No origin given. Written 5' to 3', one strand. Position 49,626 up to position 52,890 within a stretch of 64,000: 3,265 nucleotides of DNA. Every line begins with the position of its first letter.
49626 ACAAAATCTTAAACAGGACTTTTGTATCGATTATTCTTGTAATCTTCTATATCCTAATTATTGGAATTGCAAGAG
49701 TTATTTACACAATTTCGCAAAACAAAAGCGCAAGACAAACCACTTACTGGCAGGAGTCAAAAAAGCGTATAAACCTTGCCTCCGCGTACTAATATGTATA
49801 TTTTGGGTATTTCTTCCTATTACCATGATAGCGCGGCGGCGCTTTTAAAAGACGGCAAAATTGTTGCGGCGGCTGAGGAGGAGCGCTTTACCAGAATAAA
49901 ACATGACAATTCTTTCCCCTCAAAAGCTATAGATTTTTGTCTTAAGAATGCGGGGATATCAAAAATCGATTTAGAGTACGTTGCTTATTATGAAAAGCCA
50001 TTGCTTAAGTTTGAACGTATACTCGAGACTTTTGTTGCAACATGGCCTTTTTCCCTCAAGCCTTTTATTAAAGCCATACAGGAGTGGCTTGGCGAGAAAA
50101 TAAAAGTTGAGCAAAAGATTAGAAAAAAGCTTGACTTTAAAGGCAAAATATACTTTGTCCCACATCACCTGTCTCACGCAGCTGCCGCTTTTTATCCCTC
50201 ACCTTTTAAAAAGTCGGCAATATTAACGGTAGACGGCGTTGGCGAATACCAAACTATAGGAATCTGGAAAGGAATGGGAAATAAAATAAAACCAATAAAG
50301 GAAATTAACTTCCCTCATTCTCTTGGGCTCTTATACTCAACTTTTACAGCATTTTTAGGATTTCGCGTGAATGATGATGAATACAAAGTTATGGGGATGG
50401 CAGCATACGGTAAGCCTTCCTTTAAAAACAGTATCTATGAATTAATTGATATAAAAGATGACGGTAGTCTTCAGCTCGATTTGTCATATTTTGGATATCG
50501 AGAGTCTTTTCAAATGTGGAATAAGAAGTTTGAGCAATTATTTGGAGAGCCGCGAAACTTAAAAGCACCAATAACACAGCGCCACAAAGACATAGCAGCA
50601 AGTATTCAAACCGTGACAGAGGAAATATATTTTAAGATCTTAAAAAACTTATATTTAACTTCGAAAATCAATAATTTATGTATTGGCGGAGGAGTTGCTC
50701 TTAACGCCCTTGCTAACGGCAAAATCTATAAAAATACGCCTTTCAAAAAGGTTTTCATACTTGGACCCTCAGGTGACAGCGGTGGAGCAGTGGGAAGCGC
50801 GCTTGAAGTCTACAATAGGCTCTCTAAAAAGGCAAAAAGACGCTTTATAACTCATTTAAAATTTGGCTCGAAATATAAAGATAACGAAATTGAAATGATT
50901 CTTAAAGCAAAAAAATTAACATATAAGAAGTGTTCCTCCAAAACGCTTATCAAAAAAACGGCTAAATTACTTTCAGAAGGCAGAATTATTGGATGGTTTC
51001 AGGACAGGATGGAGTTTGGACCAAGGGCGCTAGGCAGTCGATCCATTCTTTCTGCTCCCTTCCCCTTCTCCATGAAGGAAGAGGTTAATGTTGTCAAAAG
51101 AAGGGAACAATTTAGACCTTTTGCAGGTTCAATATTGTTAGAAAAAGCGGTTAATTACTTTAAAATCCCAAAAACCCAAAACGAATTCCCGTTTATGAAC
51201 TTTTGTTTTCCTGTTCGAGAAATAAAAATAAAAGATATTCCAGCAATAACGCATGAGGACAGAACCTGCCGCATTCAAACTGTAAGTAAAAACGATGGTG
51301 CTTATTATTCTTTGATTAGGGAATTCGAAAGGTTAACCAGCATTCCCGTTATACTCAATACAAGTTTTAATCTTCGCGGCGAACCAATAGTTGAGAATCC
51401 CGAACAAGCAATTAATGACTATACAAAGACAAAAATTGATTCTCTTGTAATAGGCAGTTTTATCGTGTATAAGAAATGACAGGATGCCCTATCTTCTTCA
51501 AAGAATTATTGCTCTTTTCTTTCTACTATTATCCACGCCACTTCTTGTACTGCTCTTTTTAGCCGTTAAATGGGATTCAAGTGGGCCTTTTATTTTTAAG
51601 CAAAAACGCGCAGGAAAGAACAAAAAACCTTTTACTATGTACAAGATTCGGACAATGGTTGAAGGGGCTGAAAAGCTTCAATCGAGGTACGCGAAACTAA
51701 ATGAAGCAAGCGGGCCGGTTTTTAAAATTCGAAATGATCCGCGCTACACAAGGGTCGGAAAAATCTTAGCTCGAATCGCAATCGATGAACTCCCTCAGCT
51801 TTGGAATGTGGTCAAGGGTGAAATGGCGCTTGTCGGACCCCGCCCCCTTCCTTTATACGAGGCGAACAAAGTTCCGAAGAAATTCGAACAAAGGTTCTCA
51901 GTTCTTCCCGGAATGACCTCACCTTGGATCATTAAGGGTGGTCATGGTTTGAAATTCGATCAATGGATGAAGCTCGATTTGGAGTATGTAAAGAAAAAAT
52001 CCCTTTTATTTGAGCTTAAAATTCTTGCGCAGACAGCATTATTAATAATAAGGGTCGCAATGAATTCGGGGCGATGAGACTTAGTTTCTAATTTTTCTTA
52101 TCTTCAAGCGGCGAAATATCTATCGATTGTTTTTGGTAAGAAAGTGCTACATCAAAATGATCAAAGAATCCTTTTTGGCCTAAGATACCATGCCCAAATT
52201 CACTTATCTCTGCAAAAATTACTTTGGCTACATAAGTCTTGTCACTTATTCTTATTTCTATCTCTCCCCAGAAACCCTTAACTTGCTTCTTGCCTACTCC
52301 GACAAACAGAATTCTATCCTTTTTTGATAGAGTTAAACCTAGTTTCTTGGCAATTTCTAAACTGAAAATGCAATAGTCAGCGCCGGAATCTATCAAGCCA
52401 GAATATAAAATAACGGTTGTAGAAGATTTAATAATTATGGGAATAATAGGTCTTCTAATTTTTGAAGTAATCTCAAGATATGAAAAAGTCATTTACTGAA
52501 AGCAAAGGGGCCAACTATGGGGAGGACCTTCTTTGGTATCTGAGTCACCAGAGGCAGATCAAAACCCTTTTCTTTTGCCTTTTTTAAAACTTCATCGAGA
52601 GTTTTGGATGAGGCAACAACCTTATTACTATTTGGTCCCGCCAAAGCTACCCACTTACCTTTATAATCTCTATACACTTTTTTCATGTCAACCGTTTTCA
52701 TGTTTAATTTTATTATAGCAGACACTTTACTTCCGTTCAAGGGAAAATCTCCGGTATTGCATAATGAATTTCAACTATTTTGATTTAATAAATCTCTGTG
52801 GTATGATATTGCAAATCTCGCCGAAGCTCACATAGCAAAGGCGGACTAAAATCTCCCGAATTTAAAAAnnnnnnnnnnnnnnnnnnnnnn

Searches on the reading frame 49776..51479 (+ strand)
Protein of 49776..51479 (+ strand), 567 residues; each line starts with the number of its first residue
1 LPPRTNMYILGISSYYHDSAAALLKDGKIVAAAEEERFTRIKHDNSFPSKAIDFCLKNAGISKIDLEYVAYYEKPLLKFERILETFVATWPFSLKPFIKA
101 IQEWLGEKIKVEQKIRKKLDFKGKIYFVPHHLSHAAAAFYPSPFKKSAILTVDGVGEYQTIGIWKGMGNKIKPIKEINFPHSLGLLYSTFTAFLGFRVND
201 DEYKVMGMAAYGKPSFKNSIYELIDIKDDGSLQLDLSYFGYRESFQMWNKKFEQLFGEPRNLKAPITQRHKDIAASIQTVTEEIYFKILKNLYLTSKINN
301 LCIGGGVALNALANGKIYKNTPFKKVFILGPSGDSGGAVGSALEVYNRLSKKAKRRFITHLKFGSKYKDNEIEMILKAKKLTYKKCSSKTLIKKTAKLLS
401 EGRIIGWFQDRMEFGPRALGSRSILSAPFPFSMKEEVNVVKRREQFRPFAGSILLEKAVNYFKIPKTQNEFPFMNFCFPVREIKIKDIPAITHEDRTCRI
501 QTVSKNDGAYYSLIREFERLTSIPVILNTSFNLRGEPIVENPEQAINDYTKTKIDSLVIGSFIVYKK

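Call 40: search_protein_families(library=pfam, proteins=[window:49776-51479:+], max_evalue=0.1)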
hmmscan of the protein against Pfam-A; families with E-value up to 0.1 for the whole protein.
window:49776-51479:+ (567 aa): 3 families
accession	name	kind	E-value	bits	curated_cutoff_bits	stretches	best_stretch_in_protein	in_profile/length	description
PF02543.21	Carbam_trans_N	-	2.6e-87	293.9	24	1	9-343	2-346/346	Carbamoyltransferase N-terminus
PF16861.10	Carbam_trans_C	-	7e-62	208.4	27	1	396-566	1-170/170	Carbamoyltransferase C-terminus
PF00814.31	TsaD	-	0.0001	22.6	24.8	1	262-319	190-239/264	tRNA N6-adenosine threonylcarbamoyltransferase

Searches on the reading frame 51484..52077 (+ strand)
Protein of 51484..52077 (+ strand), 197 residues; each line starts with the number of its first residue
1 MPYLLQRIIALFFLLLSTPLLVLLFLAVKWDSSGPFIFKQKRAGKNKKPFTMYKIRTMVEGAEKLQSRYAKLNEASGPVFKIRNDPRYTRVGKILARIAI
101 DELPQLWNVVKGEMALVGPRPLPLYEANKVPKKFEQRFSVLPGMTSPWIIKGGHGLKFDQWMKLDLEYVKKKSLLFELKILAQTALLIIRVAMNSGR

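Call 40: search_protein_families(library=pfam, proteins=[window:51484-52077:+], max_evalue=0.1)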
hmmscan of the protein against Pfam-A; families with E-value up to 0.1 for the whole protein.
window:51484-52077:+ (197 aa): 1 family
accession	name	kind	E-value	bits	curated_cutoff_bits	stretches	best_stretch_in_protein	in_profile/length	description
PF02397.22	Bac_transf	-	3.3e-55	186.8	27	1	5-189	4-178/179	Bacterial sugar transferase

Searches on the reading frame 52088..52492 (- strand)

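Call 40: search_protein_families(library=pfam, proteins=[window:52088-52492:-], max_evalue=0.1)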
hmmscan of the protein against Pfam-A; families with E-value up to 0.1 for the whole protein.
window:52088-52492:- (134 aa): 5 families
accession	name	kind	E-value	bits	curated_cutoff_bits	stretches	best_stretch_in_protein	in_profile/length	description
PF13650.11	Asp_protease_2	-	1.6e-05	25.9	24.3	1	31-106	11-88/90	Aspartyl protease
PF13975.11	gag-asp_proteas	-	0.00054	20.9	28.2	1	33-106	13-87/92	gag-polyprotein putative aspartyl protease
PF09668.16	Asp_protease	-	0.00093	19.8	26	1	31-89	22-82/109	Aspartyl protease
PF08284.16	RVP_2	-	0.0032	17.7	20.3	1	31-100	34-106/136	Retroviral aspartyl protease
PF00077.25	RVP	-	0.022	15.5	20.7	1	13-47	3-33/101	Retroviral aspartyl protease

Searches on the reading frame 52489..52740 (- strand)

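Call 40: search_protein_families(library=pfam, proteins=[window:52489-52740:-], max_evalue=0.1)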
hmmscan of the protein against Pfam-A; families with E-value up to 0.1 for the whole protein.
window:52489-52740:- (83 aa): 2 families
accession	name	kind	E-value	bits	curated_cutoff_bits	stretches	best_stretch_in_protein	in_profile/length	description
PF18929.5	DUF5678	-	1.2e-11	44.7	23.2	1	24-71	4-49/49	Family of unknown function (DUF5678)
PF20381.4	Rv1476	-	0.024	14.8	26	1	16-66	5-47/156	Membrane protein Rv1476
